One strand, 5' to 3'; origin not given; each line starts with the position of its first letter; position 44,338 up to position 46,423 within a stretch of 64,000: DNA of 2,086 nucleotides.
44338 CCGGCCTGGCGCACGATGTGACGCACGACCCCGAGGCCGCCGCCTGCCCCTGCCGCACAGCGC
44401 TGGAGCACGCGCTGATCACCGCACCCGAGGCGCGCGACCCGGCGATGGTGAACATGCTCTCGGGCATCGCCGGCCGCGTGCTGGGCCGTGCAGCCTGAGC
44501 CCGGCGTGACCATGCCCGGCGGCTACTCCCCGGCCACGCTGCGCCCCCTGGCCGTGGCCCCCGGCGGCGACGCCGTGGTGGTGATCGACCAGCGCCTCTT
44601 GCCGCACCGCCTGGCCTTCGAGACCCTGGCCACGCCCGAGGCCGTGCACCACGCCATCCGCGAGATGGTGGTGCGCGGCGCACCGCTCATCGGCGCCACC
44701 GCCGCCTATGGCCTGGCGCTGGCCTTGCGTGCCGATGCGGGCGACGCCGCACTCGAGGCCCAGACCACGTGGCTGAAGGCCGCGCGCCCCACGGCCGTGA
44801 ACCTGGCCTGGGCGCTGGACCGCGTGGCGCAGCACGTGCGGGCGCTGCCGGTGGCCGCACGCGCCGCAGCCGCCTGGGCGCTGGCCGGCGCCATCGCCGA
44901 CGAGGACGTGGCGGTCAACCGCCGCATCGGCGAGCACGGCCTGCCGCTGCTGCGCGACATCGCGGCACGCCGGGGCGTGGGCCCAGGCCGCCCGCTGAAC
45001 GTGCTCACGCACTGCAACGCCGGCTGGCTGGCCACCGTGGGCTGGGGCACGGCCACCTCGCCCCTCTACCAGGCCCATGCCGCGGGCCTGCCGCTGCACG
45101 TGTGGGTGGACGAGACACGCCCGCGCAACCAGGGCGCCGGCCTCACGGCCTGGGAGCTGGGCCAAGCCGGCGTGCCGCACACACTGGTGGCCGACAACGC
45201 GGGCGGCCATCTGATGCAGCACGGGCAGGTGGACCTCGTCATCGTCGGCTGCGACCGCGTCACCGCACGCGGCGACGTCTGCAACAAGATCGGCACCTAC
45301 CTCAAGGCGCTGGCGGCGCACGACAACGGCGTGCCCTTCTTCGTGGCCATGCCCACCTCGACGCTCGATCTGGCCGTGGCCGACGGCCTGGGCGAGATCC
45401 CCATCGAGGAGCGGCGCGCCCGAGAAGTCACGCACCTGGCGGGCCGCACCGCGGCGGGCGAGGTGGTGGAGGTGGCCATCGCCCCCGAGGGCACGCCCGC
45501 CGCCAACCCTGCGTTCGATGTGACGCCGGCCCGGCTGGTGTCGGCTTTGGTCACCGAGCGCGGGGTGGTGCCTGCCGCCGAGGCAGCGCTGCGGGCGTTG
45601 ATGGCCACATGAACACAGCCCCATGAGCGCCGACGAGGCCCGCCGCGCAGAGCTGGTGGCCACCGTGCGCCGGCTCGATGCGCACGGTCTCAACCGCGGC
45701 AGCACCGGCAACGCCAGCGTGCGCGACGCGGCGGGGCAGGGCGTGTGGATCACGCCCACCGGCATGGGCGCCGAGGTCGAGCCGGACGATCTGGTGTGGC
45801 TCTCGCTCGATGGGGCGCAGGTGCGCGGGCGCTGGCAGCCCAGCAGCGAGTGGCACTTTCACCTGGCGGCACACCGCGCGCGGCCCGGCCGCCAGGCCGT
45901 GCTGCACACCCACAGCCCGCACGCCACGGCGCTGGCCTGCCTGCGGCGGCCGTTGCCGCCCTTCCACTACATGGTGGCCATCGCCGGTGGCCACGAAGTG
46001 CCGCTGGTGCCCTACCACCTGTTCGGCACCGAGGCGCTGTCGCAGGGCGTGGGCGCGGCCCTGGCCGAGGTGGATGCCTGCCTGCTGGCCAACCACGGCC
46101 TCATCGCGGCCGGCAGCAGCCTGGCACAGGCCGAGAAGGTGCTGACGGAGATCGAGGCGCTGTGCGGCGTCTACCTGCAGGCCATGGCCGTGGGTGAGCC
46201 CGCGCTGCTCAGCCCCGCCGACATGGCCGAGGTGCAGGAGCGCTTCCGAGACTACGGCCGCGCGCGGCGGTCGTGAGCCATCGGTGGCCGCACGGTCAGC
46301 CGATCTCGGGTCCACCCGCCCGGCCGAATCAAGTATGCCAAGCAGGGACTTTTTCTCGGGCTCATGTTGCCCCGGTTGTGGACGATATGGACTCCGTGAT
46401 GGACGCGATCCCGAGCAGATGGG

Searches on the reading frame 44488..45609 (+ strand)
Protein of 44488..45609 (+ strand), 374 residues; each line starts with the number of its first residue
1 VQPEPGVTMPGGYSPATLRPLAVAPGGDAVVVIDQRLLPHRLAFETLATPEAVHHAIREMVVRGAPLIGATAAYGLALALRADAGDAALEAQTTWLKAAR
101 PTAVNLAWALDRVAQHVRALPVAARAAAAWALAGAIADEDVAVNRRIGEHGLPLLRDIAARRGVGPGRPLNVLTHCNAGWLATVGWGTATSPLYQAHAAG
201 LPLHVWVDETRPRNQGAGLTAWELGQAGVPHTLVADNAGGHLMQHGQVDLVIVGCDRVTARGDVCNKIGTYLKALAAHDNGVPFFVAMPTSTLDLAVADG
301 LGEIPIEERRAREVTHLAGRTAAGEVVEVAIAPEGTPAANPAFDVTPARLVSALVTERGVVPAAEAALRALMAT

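Call 37: search_protein_families(library=pfam, proteins=[window:44488-45609:+], max_evalue=0.00001)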
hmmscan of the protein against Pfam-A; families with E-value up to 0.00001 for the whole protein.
window:44488-45609:+ (374 aa): 1 family
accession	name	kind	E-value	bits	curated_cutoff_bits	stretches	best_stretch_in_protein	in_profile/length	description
PF01008.23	IF-2B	-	5.6e-60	203.4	22.4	1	62-362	2-279/280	Initiation factor 2 subunit family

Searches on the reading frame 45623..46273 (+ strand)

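Call 37: search_protein_families(library=pfam, proteins=[window:45623-46273:+], max_evalue=0.00001)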
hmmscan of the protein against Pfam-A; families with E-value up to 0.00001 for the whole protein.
window:45623-46273:+ (217 aa): 1 family
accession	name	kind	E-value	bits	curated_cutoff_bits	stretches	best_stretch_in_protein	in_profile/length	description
PF00596.27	Aldolase_II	-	1.1e-50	172.5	22.2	1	10-185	2-183/183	Class II Aldolase and Adducin N-terminal domain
